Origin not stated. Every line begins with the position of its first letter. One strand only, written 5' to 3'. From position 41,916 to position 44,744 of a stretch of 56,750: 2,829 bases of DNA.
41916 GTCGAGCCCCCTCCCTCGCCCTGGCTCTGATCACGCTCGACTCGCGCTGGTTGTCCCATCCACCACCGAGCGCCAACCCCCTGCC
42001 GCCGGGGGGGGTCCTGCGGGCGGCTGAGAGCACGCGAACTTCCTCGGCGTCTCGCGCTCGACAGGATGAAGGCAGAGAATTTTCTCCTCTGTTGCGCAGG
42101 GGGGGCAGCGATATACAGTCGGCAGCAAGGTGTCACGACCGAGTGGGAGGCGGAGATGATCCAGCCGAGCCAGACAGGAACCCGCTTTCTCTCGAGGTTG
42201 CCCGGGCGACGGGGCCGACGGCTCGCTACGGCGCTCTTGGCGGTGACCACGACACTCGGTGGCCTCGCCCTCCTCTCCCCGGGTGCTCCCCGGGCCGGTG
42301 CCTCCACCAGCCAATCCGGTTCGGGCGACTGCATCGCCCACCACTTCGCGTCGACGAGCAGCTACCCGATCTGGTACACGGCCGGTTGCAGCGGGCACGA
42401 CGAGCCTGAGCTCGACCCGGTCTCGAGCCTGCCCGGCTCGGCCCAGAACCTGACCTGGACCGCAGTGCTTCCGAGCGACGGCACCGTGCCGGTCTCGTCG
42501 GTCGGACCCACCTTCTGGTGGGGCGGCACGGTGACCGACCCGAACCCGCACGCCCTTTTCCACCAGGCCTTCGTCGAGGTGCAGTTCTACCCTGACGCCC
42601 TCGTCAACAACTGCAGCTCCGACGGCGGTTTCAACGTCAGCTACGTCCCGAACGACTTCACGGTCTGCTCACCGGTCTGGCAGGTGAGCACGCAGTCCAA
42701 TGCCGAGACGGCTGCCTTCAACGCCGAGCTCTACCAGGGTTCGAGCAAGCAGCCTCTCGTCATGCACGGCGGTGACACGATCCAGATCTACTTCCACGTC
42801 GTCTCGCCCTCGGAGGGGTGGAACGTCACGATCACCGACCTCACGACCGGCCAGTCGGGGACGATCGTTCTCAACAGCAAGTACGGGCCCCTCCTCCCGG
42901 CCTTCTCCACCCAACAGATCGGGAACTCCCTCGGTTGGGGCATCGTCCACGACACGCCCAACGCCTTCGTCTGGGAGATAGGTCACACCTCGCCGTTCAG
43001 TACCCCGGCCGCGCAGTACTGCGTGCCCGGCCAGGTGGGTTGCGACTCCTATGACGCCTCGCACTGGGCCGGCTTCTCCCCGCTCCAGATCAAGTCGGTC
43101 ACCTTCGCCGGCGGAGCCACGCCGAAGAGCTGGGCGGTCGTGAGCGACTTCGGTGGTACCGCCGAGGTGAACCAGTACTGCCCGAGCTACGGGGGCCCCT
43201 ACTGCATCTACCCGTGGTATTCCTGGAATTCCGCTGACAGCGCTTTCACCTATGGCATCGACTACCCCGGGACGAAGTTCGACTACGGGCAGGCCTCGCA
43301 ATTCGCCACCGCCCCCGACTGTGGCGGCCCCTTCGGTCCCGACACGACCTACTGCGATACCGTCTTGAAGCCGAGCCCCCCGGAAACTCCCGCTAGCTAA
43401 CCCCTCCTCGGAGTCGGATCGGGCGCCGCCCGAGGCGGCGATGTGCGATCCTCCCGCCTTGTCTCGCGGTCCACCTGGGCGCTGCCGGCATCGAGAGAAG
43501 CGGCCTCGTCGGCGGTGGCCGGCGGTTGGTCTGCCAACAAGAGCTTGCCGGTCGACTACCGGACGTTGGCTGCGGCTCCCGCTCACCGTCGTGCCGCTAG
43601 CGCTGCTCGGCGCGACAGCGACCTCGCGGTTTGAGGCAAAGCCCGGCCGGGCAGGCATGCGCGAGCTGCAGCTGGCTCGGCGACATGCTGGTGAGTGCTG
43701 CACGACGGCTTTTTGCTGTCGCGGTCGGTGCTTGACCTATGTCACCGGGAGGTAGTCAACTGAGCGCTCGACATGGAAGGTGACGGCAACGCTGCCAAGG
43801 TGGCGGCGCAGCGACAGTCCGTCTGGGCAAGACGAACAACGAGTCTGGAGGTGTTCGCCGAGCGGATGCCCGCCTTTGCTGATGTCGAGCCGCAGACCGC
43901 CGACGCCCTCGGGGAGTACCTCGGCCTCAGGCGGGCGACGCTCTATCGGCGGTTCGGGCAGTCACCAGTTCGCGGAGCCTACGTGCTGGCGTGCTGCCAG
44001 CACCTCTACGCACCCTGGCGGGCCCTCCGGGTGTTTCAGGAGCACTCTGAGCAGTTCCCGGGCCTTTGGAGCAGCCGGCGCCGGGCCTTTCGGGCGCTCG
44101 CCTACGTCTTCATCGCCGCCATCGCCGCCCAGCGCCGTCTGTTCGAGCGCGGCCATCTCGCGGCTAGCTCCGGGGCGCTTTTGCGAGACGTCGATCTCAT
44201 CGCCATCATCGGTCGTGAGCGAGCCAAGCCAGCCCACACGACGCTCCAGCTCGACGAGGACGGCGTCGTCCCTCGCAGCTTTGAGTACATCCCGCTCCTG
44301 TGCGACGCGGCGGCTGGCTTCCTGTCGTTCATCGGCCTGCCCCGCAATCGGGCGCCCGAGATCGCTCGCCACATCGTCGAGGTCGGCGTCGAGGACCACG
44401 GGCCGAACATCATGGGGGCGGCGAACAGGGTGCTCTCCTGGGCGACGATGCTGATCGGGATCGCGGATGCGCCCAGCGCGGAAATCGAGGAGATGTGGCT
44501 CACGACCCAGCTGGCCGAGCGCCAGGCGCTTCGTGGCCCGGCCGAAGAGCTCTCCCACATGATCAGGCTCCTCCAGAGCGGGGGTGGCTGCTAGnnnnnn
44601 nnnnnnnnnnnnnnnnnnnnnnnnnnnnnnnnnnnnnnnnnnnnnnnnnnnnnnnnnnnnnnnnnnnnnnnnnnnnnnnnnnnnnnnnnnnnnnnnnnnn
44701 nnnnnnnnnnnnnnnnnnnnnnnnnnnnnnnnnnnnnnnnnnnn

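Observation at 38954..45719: Decayed genomic island at tRNA-Met bounded by a 32-nt imperfect direct repeat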

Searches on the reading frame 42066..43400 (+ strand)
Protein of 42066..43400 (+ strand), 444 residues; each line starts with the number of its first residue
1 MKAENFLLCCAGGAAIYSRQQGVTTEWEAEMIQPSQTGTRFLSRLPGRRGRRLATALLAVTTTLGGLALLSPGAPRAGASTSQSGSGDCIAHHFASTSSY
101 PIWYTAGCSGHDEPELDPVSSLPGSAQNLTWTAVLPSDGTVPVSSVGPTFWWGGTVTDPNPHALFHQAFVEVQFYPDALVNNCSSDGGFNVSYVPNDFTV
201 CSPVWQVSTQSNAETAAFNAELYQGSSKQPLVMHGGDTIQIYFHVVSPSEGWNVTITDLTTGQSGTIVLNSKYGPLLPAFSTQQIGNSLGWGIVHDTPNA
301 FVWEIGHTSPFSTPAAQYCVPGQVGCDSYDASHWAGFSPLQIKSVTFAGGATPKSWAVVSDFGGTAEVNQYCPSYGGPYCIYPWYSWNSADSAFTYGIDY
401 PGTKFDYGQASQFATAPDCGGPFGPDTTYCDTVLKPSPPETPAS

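Call 9: search_protein_families(library=pfam, proteins=[window:42066-43400:+], max_evalue=0.01)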
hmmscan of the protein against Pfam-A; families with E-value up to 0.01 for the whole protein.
window:42066-43400:+ (444 aa): 0 families

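Call 50: search_protein_families(library=padloc, max_evalue=0.01, proteins=[window:42156-43400:+])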
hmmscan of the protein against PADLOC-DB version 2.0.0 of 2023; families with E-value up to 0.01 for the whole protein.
window:42156-43400:+ (414 aa): 0 families

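Call 51: search_protein_families(library=ncbifam, max_evalue=0.01, proteins=[window:42156-43400:+])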
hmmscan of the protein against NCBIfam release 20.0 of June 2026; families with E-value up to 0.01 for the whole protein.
window:42156-43400:+ (414 aa): 0 families

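Call 52: search_protein_representatives(protein=window:42156-43400:+)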
Query: 414 residues. Proteins with E-value up to 0.001 (for the whole library): 462; up to 1e-10: 338; up to 1e-30: 95. The best 150 are listed.
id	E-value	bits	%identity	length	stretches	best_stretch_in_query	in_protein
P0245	1.1e-128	446.4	68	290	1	126-408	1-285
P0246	2.5e-127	442.0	56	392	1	28-405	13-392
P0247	6.8e-116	404.3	54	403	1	25-409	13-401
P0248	3.2e-111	388.9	71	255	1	25-265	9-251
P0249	3.0e-105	369.2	49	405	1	28-404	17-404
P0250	1.5e-86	307.6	70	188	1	106-289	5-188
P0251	2.5e-85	303.6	52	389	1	34-309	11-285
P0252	3.2e-81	290.0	78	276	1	89-253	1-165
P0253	5.7e-80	285.9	54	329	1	46-293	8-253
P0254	2.9e-79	283.6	60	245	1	58-279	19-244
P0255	7.3e-78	278.9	60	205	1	203-408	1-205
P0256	3.5e-73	263.5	69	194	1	121-290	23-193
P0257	5.1e-73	263.0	65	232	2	129-293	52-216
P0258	1.0e-71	258.6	74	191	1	62-209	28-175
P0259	5.1e-70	253.1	56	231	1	15-240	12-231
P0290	6.1e-43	163.8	37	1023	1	25-386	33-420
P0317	5.8e-34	134.3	33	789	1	20-389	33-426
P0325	2.1e-33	132.4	37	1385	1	55-384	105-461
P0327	4.1e-33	131.5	39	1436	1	70-392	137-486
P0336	1.5e-31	126.3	34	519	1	42-394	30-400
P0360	6.1e-28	114.4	33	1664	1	49-392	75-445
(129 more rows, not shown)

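Call 53: search_protein_families(library=pfam, max_evalue=0.001, proteins=[P0290, P0325, P0327, P0360, P0317, P0336, P0246])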
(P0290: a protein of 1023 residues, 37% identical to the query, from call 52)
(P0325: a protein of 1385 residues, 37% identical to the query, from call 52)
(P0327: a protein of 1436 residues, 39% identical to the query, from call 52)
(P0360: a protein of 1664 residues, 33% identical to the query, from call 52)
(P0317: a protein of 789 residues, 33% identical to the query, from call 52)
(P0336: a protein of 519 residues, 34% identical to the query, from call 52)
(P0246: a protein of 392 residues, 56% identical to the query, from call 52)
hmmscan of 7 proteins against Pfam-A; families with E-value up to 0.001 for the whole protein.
P0290 (1023 aa): 6 families
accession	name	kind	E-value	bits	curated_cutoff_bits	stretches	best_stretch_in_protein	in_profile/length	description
PF18911.6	PKD_4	-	7.6e-37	125.7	27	2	519-589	12-85/85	PKD domain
PF00801.26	PKD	-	2.5e-27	95.1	23.5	2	742-813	3-76/80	PKD domain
PF22352.2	K319L-like_PKD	-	6.2e-10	39.4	27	2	526-589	13-84/84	K319L-like, PKD domain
PF16403.11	Bact_surface_Ig-like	-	0.00024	21.5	27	0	561-589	43-71/71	Bacterial surface protein, Ig-like domain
PF18981.6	InlK_D3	-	0.0003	21.2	25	0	562-589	47-75/75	Internalin K domain (D3/D4)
PF19077.6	Big_13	-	0.00071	20.5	27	0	562-589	72-100/102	Bacterial Ig-like domain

P0325 (1385 aa): 1 family
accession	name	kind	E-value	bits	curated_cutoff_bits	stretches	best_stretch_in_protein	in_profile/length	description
PF18911.6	PKD_4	-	0.00082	19.8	27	0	580-648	16-75/85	PKD domain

P0327 (1436 aa): 1 family
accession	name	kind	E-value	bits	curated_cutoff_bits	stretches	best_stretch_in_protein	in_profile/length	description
PF18998.6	Flg_new_2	-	0.00011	22.6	23.6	1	702-773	9-71/73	Divergent InlB B-repeat domain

P0360 (1664 aa): 1 family
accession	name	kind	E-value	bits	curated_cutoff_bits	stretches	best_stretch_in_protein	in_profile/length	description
PF18998.6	Flg_new_2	-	1.4e-38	131.2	23.6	6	781-854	2-72/73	Divergent InlB B-repeat domain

P0317 (789 aa): 2 families
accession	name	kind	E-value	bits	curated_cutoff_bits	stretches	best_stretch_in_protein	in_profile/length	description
PF18911.6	PKD_4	-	7.1e-12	45.7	27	1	534-588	19-75/85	PKD domain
PF00801.26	PKD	-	6.4e-10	39.3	23.5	1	523-589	5-73/80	PKD domain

P0336 (519 aa): 0 families

P0246 (392 aa): 0 families

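Call 55: search_solved_structures(query=A1, max_evalue=1)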
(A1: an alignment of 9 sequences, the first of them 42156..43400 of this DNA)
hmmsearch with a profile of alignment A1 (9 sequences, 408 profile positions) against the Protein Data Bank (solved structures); distinct sequences matched with E-value up to 1: 0.
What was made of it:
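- Tried and rejected: A profile search of the Cys-rich family against PDB sequences found nothing (call 55).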

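Call 65: predict_structure(alignment_id=A1)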
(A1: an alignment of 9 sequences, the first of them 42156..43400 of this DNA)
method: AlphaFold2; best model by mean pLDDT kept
length: 414 residues; sequences in the alignment: 9
mean_pLDDT: 61.7   pTM: 0.69
mean pLDDT of the five models: 61.7, 60.2, 59.9, 54.1, 54.0
residues with pLDDT >= 90: 33; 70-90: 145; 50-70: 96; < 50: 140
segments of 3 or more residues with pLDDT < 50: 1-81, 252-265, 369-381, 384-414
pLDDT, mean of each block of 10 residues (from residue 1): 35 36 35 33 29 28 34 31 68 76 92 81 78 65 76 57 81 70 63 77 94 87 92 87 73 43 51 77 68 78 82 85 68 59 68 68 64 42 44 38 30 30
secondary structure, 60 per line:
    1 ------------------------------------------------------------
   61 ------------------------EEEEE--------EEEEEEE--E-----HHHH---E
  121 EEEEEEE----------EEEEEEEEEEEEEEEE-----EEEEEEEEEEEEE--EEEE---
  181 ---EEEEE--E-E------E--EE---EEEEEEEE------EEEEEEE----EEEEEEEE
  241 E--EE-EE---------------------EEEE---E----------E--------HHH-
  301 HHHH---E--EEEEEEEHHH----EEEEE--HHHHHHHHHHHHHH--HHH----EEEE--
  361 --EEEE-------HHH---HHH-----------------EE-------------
elements in order: E85-89 E98-104 H113-116 E120-127 E138-153 E159-171 E174-177 E184-188 E208-215 E222-228 E233-241 E270-273 H301-304 E311-317 E325-329 H332-345 E355-358 E363-366

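Call 68: fold_search(model_id=the predicted structure, library=pdb)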
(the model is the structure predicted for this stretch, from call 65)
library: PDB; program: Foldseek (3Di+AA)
matches with E <= 10: 962; with E <= 0.001: 3
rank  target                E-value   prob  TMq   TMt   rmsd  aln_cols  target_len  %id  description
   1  5w6p_A                3.1e-04  0.98  0.21  0.14  12.5       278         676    9  Crystal structure of Bacteriophage CBA120 tailspike protein 2 enzymatically active domain (TSP2dN, orf211) (released 2018-10-24)
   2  5w6p_F                7.1e-04  0.97  0.22  0.15  12.2       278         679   10  Crystal structure of Bacteriophage CBA120 tailspike protein 2 enzymatically active domain (TSP2dN, orf211) (released 2018-10-24)
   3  7zvb_A                7.5e-04  0.97  0.29  0.40   8.5       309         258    9  Crystal Structure of the mature form of the glutamic-class prolyl-endopeptidase neprosin at 2.35 A resolution. (released 2022-08-10)
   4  9qr8_A                1.2e-03  0.94  0.28  0.39   8.6       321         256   10  Gliadin degrading prolyl endopeptidase Celiacase (neprosin C334V) (released 2025-10-22)
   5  8pn5_G                1.8e-03  0.96  0.22  0.26  11.3       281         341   10  Crystal structure of the HC7-Glu200Ala mutant complexed to a triglycopeptide (released 2024-03-06)
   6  8pn3_B                2.0e-03  0.98  0.24  0.29   9.3       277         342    9  Crystal structure of the HC7-Glu200Ala mutant complexed to a tetraglycopeptide. (released 2024-03-06)
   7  4ozx                  2.0e-03  0.97  0.20  0.27  10.6       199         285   10  Crystal Structure of the alginate lyase from Klebsiella pneumoniae (released 2015-03-04)
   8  8pn5_E                2.0e-03  0.96  0.23  0.26  11.4       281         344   10  Crystal structure of the HC7-Glu200Ala mutant complexed to a triglycopeptide (released 2024-03-06)
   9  7zvc_A                2.0e-03  0.93  0.29  0.40   8.5       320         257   11  Second crystal form of the mature glutamic-class prolyl-endopeptidase neprosin at 1.85 A resolution. (released 2022-08-10)
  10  8ac6_C                2.0e-03  0.13  0.09  0.08  21.2       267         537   11  Nudaurelia capensis omega virus maturation intermediate captured at pH5.6 (insect cell expressed VLPs): medium class f (released 2022-12-28)
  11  8aay_B                2.1e-03  0.30  0.10  0.09  18.6       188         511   11  Nudaurelia capensis omega virus maturation intermediate captured at pH5.6 (insect cell expressed VLPs): small class fr (released 2022-12-28)
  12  1ohf_C                2.4e-03  0.18  0.09  0.07  19.0       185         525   10  The refined structure of Nudaurelia capensis omega virus (released 2004-02-26)
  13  8pn3_A                2.6e-03  0.97  0.24  0.29   9.4       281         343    9  Crystal structure of the HC7-Glu200Ala mutant complexed to a tetraglycopeptide. (released 2024-03-06)
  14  8pmu                  2.8e-03  0.97  0.24  0.28   9.4       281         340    8  Crystal structure of the HC7 apo form (released 2024-03-06)
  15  8aay_C                3.3e-03  0.23  0.12  0.10  20.8       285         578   10  Nudaurelia capensis omega virus maturation intermediate captured at pH5.6 (insect cell expressed VLPs): small class fr (released 2022-12-28)
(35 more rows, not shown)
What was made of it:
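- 42156..43400 (+): Secreted Cys-rich protein of an uncharacterised family (motifs C-x-GHDEP, ELQFYPD, WEIGH). Moderate-confidence beta-sandwich model. Model pLDDT 61.7; weak Foldseek hits to neprosin, HC7 and lectins (calls 65, 68).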

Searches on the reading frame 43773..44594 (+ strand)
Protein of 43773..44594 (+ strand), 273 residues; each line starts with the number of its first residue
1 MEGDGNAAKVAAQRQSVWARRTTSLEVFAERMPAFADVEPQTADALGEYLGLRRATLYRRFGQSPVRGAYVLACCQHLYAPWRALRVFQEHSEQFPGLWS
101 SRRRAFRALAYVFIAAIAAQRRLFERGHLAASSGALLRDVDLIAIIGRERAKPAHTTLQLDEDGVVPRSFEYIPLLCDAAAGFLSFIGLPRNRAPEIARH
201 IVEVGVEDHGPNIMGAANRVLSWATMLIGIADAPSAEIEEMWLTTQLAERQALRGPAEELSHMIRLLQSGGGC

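Call 9: search_protein_families(library=pfam, proteins=[window:43773-44594:+], max_evalue=0.01)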
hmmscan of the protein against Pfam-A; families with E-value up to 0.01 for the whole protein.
window:43773-44594:+ (273 aa): 0 families

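Call 46: find_homologous_proteins(query=window:43773-44594:+, max_evalue=0.001)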
Query window:43773-44594:+ (273 aa): 4 proteins with E <= 0.001 among 2975 candidates.
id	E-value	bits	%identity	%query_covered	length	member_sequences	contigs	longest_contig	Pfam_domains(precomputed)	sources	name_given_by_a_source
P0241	5.6e-177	605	100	100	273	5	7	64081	-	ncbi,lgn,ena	-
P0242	1.9e-147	508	85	99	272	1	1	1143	-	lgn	-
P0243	7.6e-105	368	63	99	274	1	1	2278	-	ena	-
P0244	4.3e-91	323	58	97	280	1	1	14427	-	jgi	jgi:hypothetical protein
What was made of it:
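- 43773..44594 (+): 273-aa all-alpha protein, first gene of a rare two-gene cassette. Only 4 clusters found in the 5.8-billion-cluster collection by the word-indexed search (call 46).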

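Call 47: find_encoding_contigs(protein=P0244, flank=10000, max_places=2)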
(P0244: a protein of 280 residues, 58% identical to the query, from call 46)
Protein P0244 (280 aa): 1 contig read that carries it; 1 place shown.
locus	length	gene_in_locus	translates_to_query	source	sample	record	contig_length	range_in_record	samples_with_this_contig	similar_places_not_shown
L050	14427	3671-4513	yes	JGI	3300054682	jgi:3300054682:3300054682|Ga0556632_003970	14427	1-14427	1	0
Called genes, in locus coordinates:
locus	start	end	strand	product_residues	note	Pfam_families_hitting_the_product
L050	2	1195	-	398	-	?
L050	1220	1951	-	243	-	PF01507:PAPS_reduct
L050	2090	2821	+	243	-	PF13241:NAD_binding_7, PF14824:Sirohm_synth_M (weak)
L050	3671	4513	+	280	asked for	-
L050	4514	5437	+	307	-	-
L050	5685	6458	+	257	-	PF01255:Prenyltransf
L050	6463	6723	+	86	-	-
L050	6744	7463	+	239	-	PF11967:RecO_N, PF02565:RecO_C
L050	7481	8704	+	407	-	PF01979:Amidohydro_1, PF07969:Amidohydro_3 (weak)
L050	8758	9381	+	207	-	-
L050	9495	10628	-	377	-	PF13439:Glyco_transf_4, PF13579:Glyco_trans_4_4, PF00534:Glycos_transf_1, PF13692:Glyco_trans_1_4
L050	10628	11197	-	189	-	PF13411:MerR_1, PF13591:MerR_2 (weak)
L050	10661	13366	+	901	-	PF14742:GDE_N_bis, PF22422:MGH1-like_GH, PF01204:Trehalase (weak), PF06202:GDE_C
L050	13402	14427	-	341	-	?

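Call 48: find_encoding_contigs(protein=P0243, flank=10000, max_places=2)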
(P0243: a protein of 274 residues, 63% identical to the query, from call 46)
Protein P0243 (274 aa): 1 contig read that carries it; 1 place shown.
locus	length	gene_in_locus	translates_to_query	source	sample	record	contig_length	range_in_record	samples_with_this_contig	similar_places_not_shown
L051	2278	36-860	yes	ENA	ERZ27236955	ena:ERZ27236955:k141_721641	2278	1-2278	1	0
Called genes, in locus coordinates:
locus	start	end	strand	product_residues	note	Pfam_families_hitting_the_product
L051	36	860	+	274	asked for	-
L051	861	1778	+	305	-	PF14559:TPR_19 (faint)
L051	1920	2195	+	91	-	PF13333:rve_2 (weak)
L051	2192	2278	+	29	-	?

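Call 50: search_protein_families(library=padloc, max_evalue=0.01, proteins=[window:43773-44594:+])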
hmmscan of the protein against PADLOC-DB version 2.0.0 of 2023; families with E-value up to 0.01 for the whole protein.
window:43773-44594:+ (273 aa): 0 families

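Call 51: search_protein_families(library=ncbifam, max_evalue=0.01, proteins=[window:43773-44594:+])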
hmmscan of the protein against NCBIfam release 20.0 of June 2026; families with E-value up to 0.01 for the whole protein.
window:43773-44594:+ (273 aa): 0 families

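Call 85: predict_structure(alignment_id=A2)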
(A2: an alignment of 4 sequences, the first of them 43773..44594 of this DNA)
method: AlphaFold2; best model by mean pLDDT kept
length: 273 residues; sequences in the alignment: 4
mean_pLDDT: 56.9   pTM: 0.54
mean pLDDT of the five models: 56.9, 56.0, 48.2, 44.7, 36.7
residues with pLDDT >= 90: 0; 70-90: 82; 50-70: 75; < 50: 116
segments of 3 or more residues with pLDDT < 50: 1-64, 136-171, 253-263, 270-273
pLDDT, mean of each block of 10 residues (from residue 1): 45 40 37 34 36 36 53 68 69 71 84 84 71 50 38 30 33 63 73 75 77 82 77 63 59 45 51 34
secondary structure, 60 per line:
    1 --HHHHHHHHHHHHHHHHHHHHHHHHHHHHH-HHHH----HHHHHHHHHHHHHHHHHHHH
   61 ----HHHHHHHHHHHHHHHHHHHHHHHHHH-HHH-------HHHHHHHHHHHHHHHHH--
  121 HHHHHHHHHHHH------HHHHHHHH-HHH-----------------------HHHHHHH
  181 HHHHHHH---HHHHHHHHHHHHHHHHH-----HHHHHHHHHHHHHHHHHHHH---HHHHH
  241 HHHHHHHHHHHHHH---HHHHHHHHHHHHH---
elements in order: H3-31 H33-36 H41-60 H65-90 H102-118 H121-132 H139-146 H174-187 H191-207 H213-232 H236-254 H258-270

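Call 89: fold_search(model_id=the predicted structure, library=pdb)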
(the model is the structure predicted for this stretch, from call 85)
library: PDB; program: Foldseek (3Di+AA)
matches with E <= 10: 186; with E <= 0.001: 0
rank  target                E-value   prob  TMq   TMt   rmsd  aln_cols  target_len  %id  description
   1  3lsr_A                2.8e-01  0.80  0.32  0.43   7.7       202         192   13  Crystal structure of DesT in complex with duplex DNA (released 2010-08-04)
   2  6awl_A                4.7e-01  0.84  0.40  0.49  13.5       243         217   13  Crystal structure of human Coq9 (released 2019-02-06)
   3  6o6o_B                4.7e-01  0.63  0.31  0.42   7.9       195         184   14  Structure of the regulator FasR from Mycobacterium tuberculosis (released 2020-03-11)
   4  3him_A                5.0e-01  0.66  0.32  0.42  11.7       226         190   13  The Crystal Structure of a Bacterial Regulatory Protein in the tetR Family from Rhodococcus RHA1 to 2.2A (released 2009-05-26)
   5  7o3v_F                5.2e-01  0.13  0.17  0.17  21.9       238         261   14  Stalk complex structure (TrwJ/VirB5-TrwI/VirB6) from the fully-assembled R388 type IV secretion system determined by c (released 2022-06-22)
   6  3lsp_A                5.5e-01  0.69  0.34  0.45   7.4       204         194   14  Crystal Structure of DesT bound to desCB promoter and oleoyl-CoA (released 2010-08-04)
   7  3him_B                6.1e-01  0.60  0.32  0.42  12.1       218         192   13  The Crystal Structure of a Bacterial Regulatory Protein in the tetR Family from Rhodococcus RHA1 to 2.2A (released 2009-05-26)
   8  6o6p_B                6.7e-01  0.54  0.29  0.39   8.4       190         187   15  Structure of the regulator FasR from Mycobacterium tuberculosis in complex with DNA (released 2020-03-11)
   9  3vpr_B                6.7e-01  0.33  0.24  0.32  15.9       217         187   18  Crystal Structure of a TetR Family Transcriptional Regulator PfmR from Thermus thermophilus HB8 (released 2012-07-11)
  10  6dew_A                7.0e-01  0.75  0.36  0.48  10.1       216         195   11  Structure of human COQ9 protein with bound isoprene. (released 2019-02-06)
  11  6o6n                  8.1e-01  0.38  0.27  0.34   9.2       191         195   16  Structure of the regulator FasR from Mycobacterium tuberculosis in complex with C20-CoA (released 2020-03-11)
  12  6awl_B                8.6e-01  0.84  0.40  0.55   8.2       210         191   13  Crystal structure of human Coq9 (released 2019-02-06)
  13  9c7u_C                9.0e-01  0.25  0.27  0.33  11.5       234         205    9  Structure of the human truncated BOS complex in GDN (released 2024-08-21)
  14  6dew_C                9.4e-01  0.82  0.40  0.55   7.9       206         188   10  Structure of human COQ9 protein with bound isoprene. (released 2019-02-06)
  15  6rxb_D                9.4e-01  0.10  0.18  0.24  18.0       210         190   14  Crystal structure of TetR-Q116A from Acinetobacter baumannii AYE in complex with minocycline (released 2020-07-15)
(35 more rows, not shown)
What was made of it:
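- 43773..44594 (+): Weak TetR-like fold match from a low-confidence model (calls 85, 89).
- Checked: The 'HTH-like' label rests on a weak TetR-like fold match from a low-confidence model (calls 85, 89).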
